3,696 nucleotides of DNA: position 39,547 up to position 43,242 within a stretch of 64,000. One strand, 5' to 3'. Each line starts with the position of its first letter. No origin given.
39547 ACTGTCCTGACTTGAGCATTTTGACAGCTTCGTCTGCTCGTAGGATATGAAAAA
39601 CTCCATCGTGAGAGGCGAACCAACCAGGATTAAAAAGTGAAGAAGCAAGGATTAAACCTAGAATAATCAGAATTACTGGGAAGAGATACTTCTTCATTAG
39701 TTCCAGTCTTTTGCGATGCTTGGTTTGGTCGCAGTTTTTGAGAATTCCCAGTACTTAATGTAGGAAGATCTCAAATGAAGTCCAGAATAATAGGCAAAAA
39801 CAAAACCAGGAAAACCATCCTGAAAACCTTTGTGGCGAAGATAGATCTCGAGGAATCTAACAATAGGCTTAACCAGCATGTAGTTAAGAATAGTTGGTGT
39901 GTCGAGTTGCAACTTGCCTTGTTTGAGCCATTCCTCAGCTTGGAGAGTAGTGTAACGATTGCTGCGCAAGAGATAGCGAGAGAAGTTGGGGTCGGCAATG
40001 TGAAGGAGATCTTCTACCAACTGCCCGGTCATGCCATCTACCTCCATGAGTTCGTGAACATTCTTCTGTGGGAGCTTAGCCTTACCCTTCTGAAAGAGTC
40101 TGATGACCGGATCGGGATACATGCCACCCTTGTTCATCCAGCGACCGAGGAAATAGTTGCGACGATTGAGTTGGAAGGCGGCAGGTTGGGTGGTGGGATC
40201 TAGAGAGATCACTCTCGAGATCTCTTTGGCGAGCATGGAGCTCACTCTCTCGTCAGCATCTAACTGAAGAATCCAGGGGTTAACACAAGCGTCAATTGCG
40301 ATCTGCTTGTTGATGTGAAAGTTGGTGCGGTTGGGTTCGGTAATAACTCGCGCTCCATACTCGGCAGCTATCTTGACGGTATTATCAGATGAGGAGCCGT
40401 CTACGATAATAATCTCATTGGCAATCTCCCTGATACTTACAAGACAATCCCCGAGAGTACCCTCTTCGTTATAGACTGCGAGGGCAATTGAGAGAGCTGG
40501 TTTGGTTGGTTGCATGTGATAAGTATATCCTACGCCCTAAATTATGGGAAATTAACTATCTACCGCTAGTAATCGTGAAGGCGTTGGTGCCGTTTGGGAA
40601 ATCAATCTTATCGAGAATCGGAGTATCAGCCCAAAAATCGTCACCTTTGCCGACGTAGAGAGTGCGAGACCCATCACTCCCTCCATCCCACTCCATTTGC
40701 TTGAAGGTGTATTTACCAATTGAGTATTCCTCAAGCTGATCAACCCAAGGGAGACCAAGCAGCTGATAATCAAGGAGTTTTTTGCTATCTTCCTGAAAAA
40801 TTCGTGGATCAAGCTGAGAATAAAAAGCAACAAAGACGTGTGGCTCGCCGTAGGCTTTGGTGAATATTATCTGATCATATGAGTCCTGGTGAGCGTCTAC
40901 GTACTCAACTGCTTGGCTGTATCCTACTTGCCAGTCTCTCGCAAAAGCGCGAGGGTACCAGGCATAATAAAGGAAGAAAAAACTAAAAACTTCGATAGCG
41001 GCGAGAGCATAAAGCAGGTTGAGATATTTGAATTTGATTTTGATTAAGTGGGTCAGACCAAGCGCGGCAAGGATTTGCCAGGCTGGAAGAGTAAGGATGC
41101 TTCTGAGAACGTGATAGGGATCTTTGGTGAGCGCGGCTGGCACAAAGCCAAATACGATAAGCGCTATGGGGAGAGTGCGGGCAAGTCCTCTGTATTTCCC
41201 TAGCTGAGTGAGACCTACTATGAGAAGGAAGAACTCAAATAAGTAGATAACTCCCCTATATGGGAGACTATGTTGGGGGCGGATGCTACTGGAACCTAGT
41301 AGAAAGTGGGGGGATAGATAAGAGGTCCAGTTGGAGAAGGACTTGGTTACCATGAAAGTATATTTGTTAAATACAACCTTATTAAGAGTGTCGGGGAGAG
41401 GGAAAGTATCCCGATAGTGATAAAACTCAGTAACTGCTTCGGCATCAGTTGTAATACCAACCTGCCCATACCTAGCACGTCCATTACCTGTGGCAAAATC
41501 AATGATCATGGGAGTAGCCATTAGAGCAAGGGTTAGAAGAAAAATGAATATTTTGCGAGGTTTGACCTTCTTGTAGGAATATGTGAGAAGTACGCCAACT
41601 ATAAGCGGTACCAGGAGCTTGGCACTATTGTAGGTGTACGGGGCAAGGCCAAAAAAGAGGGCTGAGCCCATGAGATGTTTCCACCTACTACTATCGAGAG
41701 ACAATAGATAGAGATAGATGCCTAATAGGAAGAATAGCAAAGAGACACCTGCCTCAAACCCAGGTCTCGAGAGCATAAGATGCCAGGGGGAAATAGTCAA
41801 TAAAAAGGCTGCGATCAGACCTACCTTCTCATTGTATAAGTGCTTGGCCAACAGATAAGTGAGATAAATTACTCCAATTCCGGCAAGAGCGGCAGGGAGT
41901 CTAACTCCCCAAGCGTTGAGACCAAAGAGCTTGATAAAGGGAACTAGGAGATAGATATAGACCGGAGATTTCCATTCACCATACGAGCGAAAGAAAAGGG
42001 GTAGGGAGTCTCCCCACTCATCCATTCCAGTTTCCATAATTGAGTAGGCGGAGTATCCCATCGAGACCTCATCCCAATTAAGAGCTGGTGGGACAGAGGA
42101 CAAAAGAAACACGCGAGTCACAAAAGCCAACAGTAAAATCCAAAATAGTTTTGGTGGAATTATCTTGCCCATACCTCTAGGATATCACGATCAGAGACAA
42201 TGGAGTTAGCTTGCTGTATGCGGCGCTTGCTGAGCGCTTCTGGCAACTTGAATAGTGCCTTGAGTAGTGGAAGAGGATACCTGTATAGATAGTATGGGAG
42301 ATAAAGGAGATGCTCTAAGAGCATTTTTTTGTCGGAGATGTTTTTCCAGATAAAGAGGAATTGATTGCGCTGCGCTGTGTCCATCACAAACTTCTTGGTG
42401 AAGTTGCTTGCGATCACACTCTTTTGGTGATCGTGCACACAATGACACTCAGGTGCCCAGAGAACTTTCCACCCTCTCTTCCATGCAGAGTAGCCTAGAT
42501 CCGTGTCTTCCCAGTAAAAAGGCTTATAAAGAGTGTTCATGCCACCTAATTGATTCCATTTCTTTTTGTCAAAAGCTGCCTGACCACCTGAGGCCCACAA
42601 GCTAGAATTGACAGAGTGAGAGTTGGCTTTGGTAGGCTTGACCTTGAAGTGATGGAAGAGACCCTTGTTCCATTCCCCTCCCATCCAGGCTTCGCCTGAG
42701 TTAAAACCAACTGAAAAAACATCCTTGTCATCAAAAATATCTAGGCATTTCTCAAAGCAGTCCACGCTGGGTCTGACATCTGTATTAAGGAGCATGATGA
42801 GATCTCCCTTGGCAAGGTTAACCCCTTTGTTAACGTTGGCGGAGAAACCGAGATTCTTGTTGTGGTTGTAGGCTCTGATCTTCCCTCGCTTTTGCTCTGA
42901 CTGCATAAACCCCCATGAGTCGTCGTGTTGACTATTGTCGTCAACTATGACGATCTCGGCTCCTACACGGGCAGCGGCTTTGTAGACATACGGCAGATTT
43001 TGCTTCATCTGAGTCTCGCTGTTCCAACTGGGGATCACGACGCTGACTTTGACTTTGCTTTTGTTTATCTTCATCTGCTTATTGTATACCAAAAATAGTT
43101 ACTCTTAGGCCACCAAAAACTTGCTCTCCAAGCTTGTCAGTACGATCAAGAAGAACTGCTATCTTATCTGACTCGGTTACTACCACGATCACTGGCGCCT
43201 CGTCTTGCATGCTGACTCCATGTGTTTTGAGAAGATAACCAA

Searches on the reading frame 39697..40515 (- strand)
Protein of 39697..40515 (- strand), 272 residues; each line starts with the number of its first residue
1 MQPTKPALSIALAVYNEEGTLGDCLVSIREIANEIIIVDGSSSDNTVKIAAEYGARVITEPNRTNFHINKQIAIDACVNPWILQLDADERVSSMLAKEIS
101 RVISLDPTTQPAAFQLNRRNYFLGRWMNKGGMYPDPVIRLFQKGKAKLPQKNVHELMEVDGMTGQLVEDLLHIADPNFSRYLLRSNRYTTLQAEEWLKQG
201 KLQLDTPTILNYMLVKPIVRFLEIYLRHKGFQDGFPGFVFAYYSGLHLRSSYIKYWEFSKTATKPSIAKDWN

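Call 6: search_protein_families(library=pfam, proteins=[window:39697-40515:-], max_evalue=0.01)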
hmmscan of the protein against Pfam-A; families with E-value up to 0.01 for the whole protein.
window:39697-40515:- (272 aa): 2 families
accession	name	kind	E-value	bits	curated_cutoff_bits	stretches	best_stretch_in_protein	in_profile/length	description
PF00535.33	Glycos_transf_2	-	2.1e-17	64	23.3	1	9-102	1-102/168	Glycosyl transferase family 2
PF13704.12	Glyco_tranf_2_4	-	0.00018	22.3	27.5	1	16-89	2-82/98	Glycosyl transferase family 2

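Call 10: search_protein_families(library=ncbifam, proteins=[window:39697-40515:-], max_evalue=0.001)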
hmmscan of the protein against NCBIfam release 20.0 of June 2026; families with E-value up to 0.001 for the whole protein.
window:39697-40515:- (272 aa): 8 families
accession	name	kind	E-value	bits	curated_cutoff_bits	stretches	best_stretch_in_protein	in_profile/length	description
TIGR04283.1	glyco_like_mftF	equivalog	1e-11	44.9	182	1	8-117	1-110/221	TIGR04283 family arsenosugar biosynthesis glycosyltransferase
TIGR04195.1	S_glycosyl_SunS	equivalog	1.4e-10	40.6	350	1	5-102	56-154/421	SunS family peptide S-glycosyltransferase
TIGR04182.1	glyco_TIGR04182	equivalog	3.3e-08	33.3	325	1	10-93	4-87/293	S-layer glycoprotein N-glycosyltransferase AglJ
NF010496.0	PRK13915.1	equivalog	1.1e-07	31.2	262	1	7-60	32-91/307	glucosyl-3-phosphoglycerate synthase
NF041391.1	DPhHxTase_Halo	equivalog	5.6e-07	28.8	375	1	14-89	3-79/213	dolichyl-phosphate hexose transferase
NF007482.0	PRK10073.1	equivalog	5.2e-06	25.7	423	1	1-56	1-59/334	glycosyltransferase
NF058614.1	PPMAGASynPpgS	equivalog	1.8e-05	24.3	370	1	11-62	5-56/226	polyprenyl-phospho-N-acetylgalactosaminyl synthase PpgS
NF053739.1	GlytfEpsEBac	equivalog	0.0002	20.4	450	1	6-59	1-57/265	glycosyltransferase EpsE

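Call 76: search_solved_structures(query=window:39697-40515:-, max_evalue=0.01)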
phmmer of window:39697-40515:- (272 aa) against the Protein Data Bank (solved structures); distinct sequences matched with E-value up to 0.01: 8.
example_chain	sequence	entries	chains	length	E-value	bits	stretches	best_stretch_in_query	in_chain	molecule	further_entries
22ao_A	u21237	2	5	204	1.9e-11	46.9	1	2-93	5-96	GmaR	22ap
7msk_A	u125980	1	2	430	1.4e-07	34.2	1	6-91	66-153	Glyco_trans_2-like domain-containing protein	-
7msp_A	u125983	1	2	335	7.6e-07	31.8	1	5-102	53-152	SPbeta prophage-derived glycosyltransferase SunS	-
7msn_A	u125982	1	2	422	1.1e-06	31.3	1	5-102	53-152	SPbeta prophage-derived glycosyltransferase SunS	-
6p61_A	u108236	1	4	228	4.3e-05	26.1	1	5-112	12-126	Glycosyltransferase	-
9omj_A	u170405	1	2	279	0.00022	23.8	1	8-72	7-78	Glycosyltransferase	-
9omm_A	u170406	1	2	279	0.00027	23.5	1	8-72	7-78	Glycosyltransferase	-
9omh_A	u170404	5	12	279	0.00028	23.4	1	8-72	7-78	Glycosyltransferase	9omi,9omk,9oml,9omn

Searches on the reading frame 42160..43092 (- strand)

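Call 6: search_protein_families(library=pfam, proteins=[window:42160-43092:-], max_evalue=0.01)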
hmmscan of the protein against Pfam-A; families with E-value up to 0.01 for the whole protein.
window:42160-43092:- (310 aa): 5 families
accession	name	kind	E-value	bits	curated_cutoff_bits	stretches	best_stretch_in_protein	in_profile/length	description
PF00535.33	Glycos_transf_2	-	2.1e-19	70.5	23.3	1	17-162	1-146/168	Glycosyl transferase family 2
PF13641.12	Glyco_tranf_2_3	-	2.4e-12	47.8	27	1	16-226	3-217/230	Glycosyltransferase like family 2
PF13632.12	Glyco_trans_2_3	-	3.9e-07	30.5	27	1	99-226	2-128/198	Glycosyl transferase family group 2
PF10111.15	Glyco_tranf_2_2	-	7.5e-06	26.1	27.3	1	17-123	1-109/276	Glycosyltransferase like family 2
PF13506.12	Glyco_transf_21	-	0.0036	17.2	21.7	1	86-216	21-150/174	Glycosyl transferase family 21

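Call 10: search_protein_families(library=ncbifam, proteins=[window:42160-43092:-], max_evalue=0.001)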
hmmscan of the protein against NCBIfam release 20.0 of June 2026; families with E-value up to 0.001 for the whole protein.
window:42160-43092:- (310 aa): 14 families
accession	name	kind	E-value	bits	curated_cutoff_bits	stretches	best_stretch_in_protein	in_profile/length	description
TIGR03965.1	mycofact_glyco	equivalog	2.7e-17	62.8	280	1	6-129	66-188/467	mycofactocin biosynthesis glycosyltransferase MftF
NF041875.1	EPS_EpsD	equivalog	1.2e-14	54.5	370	1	16-226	1-212/325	exopolysaccharide biosynthesis glycosyltransferase EpsD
NF047683.1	TeichurnBiosyTuaG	equivalog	2.7e-10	40.3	400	1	11-124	3-115/252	teichuronic acid biosynthesis protein TuaG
TIGR03937.1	PgaC_IcaA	equivalog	1.6e-09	37.3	422.3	1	10-106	41-136/407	poly-beta-1,6-N-acetyl-D-glucosamine synthase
TIGR04283.1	glyco_like_mftF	equivalog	6.9e-09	35.6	182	1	16-131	1-112/221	TIGR04283 family arsenosugar biosynthesis glycosyltransferase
NF007482.0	PRK10073.1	equivalog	8e-09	34.9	423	1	11-125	3-115/334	glycosyltransferase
NF038299.1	EPS_HpsN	equivalog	1.7e-08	33.8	425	1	15-123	2-109/317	hormogonium polysaccharide biosynthesis glycosyltransferase HpsN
NF007986.1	PRK10714.1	equivalog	7.3e-08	31.8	529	1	14-108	6-103/316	undecaprenyl-phosphate 4-deoxy-4-formamido-L-arabinose transferase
NF047588.1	GlcsyltransPgfSStrep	equivalog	3.9e-06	26.3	500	1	15-120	2-110/308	glycosyltransferase PgfS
NF050050.1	ProtGlycPglI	equivalog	7.2e-06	25.6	500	1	14-105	2-93/306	GalNAc(5)-diNAcBac-PP-undecaprenol beta-1,3-glucosyltransferase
NF041394.1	GtaseAglG_Halo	equivalog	1.5e-05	24.4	440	1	15-139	2-126/304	glucosyl-dolichyl phosphate glucuronosyltransferase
NF038302.1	EPS_HpsE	equivalog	2.7e-05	23.3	300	1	15-112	2-103/307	hormogonium polysaccharide biosynthesis glycosyltransferase HpsE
TIGR03111.1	glyc2_xrt_Gpos1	hypoth_equivalog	7.9e-05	21.6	363.95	1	5-122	40-158/439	TIGR03111 family XrtG-associated glycosyltransferase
NF053739.1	GlytfEpsEBac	equivalog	0.0002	20.4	450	1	15-128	2-115/265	glycosyltransferase EpsE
